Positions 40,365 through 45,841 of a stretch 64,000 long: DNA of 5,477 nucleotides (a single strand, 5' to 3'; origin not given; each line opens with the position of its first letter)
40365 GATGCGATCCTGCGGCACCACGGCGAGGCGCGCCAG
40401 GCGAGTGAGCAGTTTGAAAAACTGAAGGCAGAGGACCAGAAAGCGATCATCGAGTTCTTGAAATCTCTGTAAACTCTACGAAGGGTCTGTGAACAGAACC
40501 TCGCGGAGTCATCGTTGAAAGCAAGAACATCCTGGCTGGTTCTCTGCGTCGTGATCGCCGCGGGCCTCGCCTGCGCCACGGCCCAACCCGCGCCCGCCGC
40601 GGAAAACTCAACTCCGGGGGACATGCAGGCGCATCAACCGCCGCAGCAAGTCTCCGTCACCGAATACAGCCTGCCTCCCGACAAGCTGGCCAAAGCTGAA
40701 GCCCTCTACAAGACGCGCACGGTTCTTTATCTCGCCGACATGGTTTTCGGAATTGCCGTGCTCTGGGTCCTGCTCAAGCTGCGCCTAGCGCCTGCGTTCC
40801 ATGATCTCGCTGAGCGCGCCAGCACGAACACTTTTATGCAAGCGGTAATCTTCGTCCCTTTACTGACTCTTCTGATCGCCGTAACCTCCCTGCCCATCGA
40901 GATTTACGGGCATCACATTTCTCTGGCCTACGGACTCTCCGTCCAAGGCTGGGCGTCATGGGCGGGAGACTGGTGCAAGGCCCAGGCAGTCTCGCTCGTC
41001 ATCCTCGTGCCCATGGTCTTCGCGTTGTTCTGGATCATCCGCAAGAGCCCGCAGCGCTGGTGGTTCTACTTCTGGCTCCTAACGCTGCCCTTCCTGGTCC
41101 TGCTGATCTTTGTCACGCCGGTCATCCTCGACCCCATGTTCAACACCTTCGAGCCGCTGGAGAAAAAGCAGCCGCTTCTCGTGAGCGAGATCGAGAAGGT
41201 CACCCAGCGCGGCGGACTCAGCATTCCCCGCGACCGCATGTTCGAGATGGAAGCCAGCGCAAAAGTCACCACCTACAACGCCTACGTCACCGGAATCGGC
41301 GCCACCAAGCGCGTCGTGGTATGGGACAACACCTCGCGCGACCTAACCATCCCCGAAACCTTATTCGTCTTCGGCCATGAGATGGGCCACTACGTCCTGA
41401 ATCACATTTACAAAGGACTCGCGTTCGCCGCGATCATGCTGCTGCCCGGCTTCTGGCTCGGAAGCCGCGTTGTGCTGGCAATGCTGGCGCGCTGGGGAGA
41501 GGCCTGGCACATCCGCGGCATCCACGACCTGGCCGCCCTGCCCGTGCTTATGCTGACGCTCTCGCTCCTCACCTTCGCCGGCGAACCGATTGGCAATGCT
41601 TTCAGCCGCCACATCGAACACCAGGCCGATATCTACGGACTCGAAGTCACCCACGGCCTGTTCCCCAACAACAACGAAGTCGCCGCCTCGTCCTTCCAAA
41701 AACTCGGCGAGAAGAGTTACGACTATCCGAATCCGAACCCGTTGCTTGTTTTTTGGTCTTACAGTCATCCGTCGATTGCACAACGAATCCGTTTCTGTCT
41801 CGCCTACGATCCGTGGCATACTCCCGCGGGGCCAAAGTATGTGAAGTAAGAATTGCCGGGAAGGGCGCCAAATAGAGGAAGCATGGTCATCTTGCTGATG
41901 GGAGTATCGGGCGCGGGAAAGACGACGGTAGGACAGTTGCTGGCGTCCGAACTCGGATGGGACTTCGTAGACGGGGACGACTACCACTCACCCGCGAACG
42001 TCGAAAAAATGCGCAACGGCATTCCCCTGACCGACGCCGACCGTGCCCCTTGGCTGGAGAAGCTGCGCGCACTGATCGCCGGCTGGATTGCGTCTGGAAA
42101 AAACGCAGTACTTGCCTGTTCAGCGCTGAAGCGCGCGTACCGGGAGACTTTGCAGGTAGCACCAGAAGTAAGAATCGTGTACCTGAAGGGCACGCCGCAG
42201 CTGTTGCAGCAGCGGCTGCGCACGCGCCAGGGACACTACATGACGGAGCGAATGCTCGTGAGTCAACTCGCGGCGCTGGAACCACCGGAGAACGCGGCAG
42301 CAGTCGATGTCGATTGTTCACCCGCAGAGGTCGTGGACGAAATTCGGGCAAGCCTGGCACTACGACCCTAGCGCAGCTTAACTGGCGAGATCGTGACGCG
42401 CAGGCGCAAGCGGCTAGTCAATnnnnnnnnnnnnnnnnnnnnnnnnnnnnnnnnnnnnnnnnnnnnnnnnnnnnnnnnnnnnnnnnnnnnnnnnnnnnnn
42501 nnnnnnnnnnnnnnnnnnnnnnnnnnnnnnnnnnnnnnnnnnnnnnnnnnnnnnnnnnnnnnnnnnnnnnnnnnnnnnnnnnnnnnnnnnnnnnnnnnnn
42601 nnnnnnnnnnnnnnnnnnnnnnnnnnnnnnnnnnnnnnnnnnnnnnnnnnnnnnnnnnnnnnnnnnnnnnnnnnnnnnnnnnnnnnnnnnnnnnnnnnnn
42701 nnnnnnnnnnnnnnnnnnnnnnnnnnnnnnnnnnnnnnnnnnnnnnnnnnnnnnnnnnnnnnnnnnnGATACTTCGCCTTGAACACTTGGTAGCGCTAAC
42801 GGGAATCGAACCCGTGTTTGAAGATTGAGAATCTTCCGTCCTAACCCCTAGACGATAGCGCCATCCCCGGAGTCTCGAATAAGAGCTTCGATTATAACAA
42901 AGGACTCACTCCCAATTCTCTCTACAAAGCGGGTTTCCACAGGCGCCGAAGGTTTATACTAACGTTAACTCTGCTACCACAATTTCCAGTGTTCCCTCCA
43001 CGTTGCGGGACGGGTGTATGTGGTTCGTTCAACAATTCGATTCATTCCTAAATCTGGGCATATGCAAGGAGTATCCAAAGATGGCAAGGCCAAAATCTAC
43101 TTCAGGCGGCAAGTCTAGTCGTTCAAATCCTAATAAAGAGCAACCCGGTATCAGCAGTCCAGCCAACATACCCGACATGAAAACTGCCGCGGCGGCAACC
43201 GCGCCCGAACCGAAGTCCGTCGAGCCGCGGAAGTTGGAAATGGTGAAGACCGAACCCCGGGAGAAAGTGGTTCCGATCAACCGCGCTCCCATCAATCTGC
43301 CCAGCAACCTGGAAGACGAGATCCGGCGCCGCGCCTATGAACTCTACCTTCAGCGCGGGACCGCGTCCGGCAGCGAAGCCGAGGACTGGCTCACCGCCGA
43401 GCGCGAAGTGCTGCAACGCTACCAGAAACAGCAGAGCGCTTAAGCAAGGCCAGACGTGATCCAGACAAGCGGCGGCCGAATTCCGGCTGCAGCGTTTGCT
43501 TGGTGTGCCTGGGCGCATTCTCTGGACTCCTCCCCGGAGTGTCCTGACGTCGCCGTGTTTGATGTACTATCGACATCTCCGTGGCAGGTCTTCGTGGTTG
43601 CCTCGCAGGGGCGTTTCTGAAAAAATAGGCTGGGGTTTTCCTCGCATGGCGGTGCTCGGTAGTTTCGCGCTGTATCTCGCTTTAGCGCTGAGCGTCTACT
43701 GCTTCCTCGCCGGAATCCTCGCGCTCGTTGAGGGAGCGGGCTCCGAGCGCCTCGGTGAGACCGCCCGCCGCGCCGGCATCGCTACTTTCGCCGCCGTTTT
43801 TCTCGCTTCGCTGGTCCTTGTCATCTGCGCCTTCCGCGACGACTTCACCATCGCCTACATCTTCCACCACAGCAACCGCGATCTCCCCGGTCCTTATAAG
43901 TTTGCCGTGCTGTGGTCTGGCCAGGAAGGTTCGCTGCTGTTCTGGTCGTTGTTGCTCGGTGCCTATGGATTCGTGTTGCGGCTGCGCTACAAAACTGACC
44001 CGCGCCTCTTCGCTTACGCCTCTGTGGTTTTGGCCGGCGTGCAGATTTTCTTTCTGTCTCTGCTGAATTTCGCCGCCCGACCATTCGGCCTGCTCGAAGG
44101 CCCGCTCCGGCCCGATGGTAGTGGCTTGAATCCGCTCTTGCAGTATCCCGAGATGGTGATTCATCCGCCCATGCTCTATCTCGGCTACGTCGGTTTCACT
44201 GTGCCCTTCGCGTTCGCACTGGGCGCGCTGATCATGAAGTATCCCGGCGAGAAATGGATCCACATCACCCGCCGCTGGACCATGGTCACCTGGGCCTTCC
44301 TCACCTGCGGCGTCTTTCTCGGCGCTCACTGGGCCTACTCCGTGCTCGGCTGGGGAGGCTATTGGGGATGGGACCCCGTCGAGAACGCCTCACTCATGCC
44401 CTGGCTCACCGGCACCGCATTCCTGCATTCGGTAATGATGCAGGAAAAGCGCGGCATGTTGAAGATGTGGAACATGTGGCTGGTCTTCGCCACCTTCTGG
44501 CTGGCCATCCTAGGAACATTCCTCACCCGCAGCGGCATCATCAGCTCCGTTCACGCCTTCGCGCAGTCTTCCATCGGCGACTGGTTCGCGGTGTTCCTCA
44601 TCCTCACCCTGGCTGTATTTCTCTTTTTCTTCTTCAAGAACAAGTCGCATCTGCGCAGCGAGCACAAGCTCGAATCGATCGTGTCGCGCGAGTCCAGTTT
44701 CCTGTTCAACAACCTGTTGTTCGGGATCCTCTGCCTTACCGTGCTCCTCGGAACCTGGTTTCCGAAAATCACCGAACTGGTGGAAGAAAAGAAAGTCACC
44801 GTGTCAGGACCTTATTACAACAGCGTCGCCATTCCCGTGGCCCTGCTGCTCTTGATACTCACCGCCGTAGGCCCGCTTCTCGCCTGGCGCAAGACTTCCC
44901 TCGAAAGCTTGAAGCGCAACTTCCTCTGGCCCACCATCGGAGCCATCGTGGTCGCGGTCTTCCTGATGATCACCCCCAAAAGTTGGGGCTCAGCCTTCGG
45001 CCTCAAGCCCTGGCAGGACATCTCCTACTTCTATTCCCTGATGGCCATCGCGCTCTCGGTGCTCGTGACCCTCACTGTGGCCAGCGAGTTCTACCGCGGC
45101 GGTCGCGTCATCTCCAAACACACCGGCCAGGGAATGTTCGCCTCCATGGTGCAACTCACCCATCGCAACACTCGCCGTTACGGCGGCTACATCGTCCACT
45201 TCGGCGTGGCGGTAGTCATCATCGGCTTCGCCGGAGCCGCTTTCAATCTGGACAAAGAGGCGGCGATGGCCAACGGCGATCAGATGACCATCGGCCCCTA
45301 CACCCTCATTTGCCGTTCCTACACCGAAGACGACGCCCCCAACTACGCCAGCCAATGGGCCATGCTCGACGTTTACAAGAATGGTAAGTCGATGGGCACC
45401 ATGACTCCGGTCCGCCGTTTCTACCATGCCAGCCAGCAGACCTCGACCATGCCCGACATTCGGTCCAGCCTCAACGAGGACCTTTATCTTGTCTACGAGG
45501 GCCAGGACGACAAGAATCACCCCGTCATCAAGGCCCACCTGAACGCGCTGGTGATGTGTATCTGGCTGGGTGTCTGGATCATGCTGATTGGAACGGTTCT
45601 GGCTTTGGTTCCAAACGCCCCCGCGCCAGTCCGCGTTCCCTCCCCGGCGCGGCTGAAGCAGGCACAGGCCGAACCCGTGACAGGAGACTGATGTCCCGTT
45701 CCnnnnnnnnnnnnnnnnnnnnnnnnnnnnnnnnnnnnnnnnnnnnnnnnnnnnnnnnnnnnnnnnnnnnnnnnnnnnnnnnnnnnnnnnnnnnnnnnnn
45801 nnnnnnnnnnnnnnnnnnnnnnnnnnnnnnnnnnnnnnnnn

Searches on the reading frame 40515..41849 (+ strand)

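Call 77: search_protein_families(library=pfam, proteins=[window:40515-41849:+], max_evalue=0.00001)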
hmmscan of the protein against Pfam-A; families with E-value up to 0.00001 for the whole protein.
window:40515-41849:+ (444 aa): 2 families
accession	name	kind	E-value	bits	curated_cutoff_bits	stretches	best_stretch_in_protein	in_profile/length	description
PF16491.10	Peptidase_M48_N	-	4.4e-27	95.5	27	1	40-211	8-179/179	CAAX prenyl protease N-terminal, five membrane helices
PF01435.24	Peptidase_M48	-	1.7e-24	87.1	20.3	1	217-426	2-180/186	Peptidase family M48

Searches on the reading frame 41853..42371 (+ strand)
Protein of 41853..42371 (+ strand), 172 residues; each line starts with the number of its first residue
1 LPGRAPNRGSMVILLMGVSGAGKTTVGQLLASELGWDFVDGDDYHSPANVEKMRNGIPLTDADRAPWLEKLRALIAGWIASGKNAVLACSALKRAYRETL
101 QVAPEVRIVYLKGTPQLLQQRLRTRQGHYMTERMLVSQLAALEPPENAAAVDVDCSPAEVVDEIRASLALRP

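Call 77: search_protein_families(library=pfam, proteins=[window:41853-42371:+], max_evalue=0.00001)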
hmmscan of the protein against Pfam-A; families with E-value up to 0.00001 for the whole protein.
window:41853-42371:+ (172 aa): 3 families
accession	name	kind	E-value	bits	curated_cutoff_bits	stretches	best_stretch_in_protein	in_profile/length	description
PF13671.12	AAA_33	-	1.3e-13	52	27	1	12-145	1-143/143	AAA domain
PF01202.28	SKI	-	1.4e-10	41.9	22.1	1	20-127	2-107/159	Shikimate kinase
PF13238.12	AAA_18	-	2e-08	35.2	29.4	1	13-128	1-114/128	AAA domain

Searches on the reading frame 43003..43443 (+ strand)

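Call 77: search_protein_families(library=pfam, proteins=[window:43003-43443:+], max_evalue=0.00001)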
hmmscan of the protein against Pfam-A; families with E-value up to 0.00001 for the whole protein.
window:43003-43443:+ (146 aa): 1 family
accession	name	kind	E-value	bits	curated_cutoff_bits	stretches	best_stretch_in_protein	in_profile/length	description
PF11154.13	DUF2934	-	4.9e-13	48.9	22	1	103-137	2-36/37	Protein of unknown function (DUF2934)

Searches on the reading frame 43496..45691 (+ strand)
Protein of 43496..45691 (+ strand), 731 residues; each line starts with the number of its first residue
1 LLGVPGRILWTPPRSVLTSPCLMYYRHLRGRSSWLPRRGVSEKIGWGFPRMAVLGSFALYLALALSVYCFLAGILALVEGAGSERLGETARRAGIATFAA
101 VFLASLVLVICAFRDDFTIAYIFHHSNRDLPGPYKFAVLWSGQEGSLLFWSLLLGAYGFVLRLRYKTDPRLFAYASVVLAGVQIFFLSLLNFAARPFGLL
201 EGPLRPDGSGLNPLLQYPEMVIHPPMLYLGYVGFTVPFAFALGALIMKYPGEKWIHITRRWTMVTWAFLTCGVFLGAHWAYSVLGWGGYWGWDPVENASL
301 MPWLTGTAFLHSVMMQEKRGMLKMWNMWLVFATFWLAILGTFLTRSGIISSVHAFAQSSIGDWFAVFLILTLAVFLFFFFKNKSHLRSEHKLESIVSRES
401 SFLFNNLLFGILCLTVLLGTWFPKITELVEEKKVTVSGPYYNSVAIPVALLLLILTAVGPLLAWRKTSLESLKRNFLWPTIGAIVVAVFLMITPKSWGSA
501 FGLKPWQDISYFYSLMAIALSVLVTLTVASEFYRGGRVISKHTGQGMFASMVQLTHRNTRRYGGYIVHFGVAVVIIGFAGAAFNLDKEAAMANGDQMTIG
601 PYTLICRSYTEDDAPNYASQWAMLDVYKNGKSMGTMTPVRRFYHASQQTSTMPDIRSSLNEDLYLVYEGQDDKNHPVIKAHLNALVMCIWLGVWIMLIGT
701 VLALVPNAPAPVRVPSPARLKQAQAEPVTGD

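Call 77: search_protein_families(library=pfam, proteins=[window:43496-45691:+], max_evalue=0.00001)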
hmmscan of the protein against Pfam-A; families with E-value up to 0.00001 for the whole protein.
window:43496-45691:+ (731 aa): 2 families
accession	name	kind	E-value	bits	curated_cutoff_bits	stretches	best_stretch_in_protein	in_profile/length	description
PF16327.10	CcmF_C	-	2.5e-60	204.8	28.7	1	367-705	3-321/323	Cytochrome c-type biogenesis protein CcmF C-terminal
PF01578.25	Cytochrom_C_asm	-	1.4e-38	133.1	29.9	1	140-346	1-206/212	Cytochrome C assembly protein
